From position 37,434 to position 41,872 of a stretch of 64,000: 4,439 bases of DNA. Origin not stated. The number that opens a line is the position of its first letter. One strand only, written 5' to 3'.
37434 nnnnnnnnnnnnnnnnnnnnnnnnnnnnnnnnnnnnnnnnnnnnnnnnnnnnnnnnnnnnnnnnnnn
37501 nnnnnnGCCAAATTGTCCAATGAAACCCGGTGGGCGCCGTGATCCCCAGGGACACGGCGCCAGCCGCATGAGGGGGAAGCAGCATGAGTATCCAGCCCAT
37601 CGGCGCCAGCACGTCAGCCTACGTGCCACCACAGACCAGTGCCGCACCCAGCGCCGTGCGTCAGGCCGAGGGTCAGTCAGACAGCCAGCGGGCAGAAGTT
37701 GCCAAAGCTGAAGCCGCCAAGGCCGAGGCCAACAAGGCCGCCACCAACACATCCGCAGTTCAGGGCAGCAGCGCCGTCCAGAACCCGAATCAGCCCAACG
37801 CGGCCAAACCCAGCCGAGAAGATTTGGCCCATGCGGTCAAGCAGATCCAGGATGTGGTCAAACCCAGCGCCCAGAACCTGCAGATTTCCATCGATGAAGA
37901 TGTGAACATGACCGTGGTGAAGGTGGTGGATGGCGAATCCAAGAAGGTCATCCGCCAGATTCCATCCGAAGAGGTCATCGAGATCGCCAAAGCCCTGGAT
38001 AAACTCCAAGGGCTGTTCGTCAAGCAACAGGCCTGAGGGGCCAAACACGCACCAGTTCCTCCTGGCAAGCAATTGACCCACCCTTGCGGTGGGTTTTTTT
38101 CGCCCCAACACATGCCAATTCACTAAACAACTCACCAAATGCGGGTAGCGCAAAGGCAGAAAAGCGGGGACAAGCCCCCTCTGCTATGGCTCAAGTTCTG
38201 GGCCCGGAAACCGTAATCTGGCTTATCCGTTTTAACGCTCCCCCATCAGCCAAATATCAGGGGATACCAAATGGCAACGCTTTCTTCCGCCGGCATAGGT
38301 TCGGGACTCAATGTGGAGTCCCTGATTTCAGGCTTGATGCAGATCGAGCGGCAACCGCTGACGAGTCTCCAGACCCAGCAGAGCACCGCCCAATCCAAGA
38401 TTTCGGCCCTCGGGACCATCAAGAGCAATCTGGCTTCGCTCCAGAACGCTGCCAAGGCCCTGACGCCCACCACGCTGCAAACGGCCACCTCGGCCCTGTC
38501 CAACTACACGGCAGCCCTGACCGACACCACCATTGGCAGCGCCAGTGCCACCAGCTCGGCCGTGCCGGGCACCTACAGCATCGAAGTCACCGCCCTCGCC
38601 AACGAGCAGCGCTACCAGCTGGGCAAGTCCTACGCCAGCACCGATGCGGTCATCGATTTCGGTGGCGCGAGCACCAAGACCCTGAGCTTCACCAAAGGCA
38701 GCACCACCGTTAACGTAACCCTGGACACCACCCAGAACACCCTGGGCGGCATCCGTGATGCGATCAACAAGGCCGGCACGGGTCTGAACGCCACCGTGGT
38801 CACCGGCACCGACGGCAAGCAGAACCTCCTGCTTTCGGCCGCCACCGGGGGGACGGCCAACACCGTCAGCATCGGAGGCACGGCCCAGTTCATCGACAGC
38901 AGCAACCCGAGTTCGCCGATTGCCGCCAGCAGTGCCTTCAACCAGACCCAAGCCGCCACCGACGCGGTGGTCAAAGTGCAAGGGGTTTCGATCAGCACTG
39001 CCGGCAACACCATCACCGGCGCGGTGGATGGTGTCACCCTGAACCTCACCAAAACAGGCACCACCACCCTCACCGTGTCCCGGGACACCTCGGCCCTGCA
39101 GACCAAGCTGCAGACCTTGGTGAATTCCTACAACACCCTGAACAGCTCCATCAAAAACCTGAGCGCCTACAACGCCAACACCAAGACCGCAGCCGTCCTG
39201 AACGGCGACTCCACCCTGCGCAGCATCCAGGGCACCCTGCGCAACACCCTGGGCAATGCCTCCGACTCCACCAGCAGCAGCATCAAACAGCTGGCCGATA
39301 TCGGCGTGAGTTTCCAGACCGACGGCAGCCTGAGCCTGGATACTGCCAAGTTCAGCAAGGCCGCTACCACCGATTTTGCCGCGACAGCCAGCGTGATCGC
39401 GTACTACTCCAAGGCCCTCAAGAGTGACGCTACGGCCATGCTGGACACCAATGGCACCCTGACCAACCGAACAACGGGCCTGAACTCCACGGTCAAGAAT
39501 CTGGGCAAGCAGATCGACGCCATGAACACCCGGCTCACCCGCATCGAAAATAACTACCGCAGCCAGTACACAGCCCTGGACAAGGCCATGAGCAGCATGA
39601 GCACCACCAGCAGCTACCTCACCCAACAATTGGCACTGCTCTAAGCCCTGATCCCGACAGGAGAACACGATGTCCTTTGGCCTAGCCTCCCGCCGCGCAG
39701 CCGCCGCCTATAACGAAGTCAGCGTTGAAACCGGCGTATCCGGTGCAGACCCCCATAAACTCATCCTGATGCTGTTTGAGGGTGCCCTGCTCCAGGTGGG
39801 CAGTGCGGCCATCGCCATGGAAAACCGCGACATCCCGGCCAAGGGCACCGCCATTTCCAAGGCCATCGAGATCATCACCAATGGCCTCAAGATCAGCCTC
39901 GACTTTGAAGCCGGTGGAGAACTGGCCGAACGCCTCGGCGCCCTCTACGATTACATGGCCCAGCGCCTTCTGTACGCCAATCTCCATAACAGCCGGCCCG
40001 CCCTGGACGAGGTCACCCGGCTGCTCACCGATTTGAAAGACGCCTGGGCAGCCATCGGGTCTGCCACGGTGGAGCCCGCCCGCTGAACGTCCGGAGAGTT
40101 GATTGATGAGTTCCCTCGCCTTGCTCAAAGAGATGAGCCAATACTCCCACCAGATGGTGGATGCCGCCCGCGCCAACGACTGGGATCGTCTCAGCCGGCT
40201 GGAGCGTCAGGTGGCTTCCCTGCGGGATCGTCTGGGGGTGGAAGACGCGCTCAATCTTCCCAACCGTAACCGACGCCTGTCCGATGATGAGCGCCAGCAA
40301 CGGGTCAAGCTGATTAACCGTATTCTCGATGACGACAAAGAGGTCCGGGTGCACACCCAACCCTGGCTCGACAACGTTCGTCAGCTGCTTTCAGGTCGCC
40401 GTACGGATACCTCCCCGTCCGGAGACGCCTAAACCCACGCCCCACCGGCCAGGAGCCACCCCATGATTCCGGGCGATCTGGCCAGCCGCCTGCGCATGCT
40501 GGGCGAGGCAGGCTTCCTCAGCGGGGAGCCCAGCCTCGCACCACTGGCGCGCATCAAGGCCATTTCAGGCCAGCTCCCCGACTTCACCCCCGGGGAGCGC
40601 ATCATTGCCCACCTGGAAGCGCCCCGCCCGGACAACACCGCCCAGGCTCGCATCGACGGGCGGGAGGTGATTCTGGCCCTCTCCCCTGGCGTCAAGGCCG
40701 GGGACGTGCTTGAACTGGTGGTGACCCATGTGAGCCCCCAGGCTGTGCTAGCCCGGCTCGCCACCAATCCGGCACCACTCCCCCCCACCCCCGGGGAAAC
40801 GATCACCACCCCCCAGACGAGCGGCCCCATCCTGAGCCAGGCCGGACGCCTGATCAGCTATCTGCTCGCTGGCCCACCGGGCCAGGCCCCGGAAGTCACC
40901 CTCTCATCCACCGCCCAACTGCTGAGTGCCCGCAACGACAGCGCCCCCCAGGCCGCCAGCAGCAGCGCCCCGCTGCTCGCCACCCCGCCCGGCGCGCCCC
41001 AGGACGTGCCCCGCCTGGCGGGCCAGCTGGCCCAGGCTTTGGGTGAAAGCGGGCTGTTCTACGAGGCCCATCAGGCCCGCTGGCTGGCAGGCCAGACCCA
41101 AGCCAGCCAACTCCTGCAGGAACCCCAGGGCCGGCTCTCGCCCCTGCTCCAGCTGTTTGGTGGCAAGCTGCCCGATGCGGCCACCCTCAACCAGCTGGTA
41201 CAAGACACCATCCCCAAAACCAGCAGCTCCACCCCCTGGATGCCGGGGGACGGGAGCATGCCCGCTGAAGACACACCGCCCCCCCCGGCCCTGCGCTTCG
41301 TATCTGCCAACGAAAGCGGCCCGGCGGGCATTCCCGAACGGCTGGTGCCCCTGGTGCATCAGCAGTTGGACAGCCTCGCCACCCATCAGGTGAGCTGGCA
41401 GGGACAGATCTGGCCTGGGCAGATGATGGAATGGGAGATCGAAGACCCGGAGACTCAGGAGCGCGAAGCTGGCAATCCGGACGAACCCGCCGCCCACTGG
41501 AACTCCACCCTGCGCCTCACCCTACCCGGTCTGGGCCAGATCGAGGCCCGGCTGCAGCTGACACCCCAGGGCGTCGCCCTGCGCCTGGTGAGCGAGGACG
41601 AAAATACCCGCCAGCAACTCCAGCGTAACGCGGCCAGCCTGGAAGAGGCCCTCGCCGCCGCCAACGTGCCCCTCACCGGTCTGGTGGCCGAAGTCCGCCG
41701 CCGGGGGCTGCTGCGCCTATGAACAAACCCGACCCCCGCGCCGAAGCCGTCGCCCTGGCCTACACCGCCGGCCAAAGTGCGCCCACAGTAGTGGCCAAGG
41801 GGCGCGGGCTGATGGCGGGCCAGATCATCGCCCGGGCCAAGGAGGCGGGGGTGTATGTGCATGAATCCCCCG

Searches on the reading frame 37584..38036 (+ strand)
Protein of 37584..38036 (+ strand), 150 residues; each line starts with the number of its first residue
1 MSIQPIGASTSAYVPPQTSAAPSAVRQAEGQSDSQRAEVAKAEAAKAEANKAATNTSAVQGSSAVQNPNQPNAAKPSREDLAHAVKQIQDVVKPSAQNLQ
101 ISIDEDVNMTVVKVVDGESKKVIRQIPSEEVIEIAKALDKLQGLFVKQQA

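Call 90: search_protein_families(library=pfam, proteins=[window:37584-38036:+], max_evalue=0.00001)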
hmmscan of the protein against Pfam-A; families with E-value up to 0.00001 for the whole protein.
window:37584-38036:+ (150 aa): 1 family
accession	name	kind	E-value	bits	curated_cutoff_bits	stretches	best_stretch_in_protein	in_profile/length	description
PF03646.20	FlaG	-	5.5e-24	84.7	23.8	1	50-147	3-100/101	FlaG protein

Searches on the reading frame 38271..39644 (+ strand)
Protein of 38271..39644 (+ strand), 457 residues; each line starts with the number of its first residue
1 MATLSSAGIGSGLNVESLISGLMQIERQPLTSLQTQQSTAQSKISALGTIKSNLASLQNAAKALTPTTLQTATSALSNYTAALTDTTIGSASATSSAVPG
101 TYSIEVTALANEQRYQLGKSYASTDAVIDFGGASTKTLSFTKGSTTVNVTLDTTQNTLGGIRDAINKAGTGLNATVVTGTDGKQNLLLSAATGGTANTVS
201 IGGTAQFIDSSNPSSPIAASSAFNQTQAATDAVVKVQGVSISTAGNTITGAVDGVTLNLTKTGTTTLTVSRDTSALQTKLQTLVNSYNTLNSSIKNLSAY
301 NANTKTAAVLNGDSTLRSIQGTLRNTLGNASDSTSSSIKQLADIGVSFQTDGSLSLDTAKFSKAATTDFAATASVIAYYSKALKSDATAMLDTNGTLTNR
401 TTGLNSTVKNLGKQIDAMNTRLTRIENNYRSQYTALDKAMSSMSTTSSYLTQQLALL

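Call 90: search_protein_families(library=pfam, proteins=[window:38271-39644:+], max_evalue=0.00001)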
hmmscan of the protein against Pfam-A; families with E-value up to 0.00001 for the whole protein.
window:38271-39644:+ (457 aa): 2 families
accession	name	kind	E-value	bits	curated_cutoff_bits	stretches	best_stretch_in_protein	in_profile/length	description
PF07195.17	FliD_C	-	1e-44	153.2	25.4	1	229-444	1-235/236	Flagellar hook-associated protein 2 C-terminus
PF02465.23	FliD_N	-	1.5e-23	83.7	24.8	1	11-113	1-97/97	Flagellar hook-associated protein 2 N-terminus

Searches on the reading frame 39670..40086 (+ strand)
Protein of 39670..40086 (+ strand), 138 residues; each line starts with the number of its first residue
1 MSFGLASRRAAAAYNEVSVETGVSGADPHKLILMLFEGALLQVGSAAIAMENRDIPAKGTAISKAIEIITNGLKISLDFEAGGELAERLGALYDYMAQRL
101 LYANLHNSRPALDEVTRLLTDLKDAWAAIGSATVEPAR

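Call 91: search_protein_families(library=pfam, proteins=[window:39670-40086:+], max_evalue=0.00001)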
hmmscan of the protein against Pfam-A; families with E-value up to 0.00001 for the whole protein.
window:39670-40086:+ (138 aa): 1 family
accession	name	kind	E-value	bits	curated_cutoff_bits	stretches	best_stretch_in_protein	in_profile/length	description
PF02561.19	FliS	-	5.5e-37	127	26.7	1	12-129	2-114/115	Flagellar protein FliS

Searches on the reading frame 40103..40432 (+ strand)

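Call 90: search_protein_families(library=pfam, proteins=[window:40103-40432:+], max_evalue=0.00001)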
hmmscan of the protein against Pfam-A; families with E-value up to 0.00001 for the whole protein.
window:40103-40432:+ (109 aa): 1 family
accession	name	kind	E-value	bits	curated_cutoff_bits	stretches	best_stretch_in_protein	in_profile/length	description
PF05400.18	FliT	-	2.4e-15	57.5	29.5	1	18-98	1-74/85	Flagellar protein FliT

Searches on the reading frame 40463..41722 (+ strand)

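Call 91: search_protein_families(library=pfam, proteins=[window:40463-41722:+], max_evalue=0.00001)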
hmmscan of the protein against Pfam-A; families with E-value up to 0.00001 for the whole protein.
window:40463-41722:+ (419 aa): 1 family
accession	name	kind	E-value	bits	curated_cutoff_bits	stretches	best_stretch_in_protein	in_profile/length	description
PF02120.21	Flg_hook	-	1.4e-13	50.9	29.8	1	341-408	8-75/85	Flagellar hook-length control protein FliK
